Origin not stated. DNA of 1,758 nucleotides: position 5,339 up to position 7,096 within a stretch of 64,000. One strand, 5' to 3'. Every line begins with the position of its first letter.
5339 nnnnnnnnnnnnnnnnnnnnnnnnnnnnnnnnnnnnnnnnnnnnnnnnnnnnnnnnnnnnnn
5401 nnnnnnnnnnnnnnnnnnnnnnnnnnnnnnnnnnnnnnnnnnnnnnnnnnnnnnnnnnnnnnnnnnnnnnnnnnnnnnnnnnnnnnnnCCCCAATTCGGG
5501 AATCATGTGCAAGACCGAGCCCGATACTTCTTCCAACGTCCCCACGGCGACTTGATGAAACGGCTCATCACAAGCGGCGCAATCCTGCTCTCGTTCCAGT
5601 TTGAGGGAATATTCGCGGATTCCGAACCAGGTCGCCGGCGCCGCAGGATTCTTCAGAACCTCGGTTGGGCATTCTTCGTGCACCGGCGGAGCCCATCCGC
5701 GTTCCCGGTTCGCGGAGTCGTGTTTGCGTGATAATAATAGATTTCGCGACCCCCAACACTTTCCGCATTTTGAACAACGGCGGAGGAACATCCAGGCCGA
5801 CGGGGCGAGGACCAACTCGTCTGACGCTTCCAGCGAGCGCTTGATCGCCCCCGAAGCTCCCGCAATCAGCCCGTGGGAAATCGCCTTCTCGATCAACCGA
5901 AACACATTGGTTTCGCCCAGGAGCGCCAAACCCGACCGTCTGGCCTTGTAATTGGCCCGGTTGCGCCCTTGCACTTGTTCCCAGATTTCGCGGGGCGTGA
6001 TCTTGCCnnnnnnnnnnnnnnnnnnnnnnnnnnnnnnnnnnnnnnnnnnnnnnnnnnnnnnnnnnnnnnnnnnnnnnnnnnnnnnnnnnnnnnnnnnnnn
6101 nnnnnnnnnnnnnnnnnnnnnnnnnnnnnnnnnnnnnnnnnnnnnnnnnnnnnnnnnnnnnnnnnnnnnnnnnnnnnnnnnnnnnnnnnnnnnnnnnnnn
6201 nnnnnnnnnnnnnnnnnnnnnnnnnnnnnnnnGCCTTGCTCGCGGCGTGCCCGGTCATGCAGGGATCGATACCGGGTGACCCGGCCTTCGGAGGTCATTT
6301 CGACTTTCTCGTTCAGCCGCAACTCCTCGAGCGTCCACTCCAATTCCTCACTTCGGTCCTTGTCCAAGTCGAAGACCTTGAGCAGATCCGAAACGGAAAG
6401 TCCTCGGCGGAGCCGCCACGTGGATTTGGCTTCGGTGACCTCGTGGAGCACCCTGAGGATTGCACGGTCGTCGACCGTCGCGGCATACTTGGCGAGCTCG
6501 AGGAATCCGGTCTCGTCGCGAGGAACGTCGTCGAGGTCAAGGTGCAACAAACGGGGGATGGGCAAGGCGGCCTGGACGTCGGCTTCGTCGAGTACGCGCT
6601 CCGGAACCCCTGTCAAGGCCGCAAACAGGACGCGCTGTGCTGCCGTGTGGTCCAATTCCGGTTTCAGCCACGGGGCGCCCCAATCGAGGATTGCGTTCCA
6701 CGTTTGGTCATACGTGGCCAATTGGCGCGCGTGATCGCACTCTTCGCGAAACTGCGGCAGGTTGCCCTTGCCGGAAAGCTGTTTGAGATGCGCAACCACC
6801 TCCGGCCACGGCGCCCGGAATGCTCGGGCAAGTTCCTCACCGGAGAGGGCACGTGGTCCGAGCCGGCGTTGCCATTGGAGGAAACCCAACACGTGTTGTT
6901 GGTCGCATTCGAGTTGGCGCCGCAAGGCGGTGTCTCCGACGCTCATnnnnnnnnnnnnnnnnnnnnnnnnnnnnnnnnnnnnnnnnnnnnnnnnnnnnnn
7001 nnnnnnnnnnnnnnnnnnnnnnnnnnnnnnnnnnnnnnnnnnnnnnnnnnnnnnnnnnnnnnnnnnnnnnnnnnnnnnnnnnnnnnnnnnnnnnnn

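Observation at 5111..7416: Hjc-like PD-(D/E)xK nuclease translationally coupled to a 634-aa multi-winged-helix / zinc-ribbon protein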

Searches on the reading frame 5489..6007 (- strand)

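Call 62: search_protein_families(library=pfam, proteins=[window:5489-6007:-], max_evalue=1)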
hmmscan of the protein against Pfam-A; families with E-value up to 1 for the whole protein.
seq(173 aa): 1 family
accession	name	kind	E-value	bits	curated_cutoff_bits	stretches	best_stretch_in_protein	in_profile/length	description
PF13187.11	Fer4_9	-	0.038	14.4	27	0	65-84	34-43/52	4Fe-4S dicluster domain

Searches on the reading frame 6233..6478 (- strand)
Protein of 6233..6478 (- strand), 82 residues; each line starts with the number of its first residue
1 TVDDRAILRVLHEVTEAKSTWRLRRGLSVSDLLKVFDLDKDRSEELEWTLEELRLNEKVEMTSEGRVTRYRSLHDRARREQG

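Call 62: search_protein_families(library=pfam, proteins=[window:6233-6478:-], max_evalue=1)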
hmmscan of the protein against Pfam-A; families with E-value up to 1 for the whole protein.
seq(82 aa): 3 families
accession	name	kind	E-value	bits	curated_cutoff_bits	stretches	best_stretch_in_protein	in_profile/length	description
PF01876.22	RNase_P_p30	-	0.059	13.2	35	1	16-45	180-209/214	RNase P subunit p30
PF02186.21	TFIIE_beta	-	0.069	13.8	28.1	1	25-75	17-65/66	TFIIE beta subunit core domain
PF04435.23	SPK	-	0.1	13.3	22.1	1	50-74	76-99/104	Domain of unknown function (DUF545)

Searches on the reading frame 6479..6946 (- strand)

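Call 62: search_protein_families(library=pfam, proteins=[window:6479-6946:-], max_evalue=1)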
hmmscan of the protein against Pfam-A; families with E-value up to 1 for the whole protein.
seq(156 aa): 1 family
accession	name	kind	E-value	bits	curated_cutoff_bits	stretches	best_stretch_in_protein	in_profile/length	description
PF22979.2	HTH_69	-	0.018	15.4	27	1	31-63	24-56/69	Winged helix-turn-helix domain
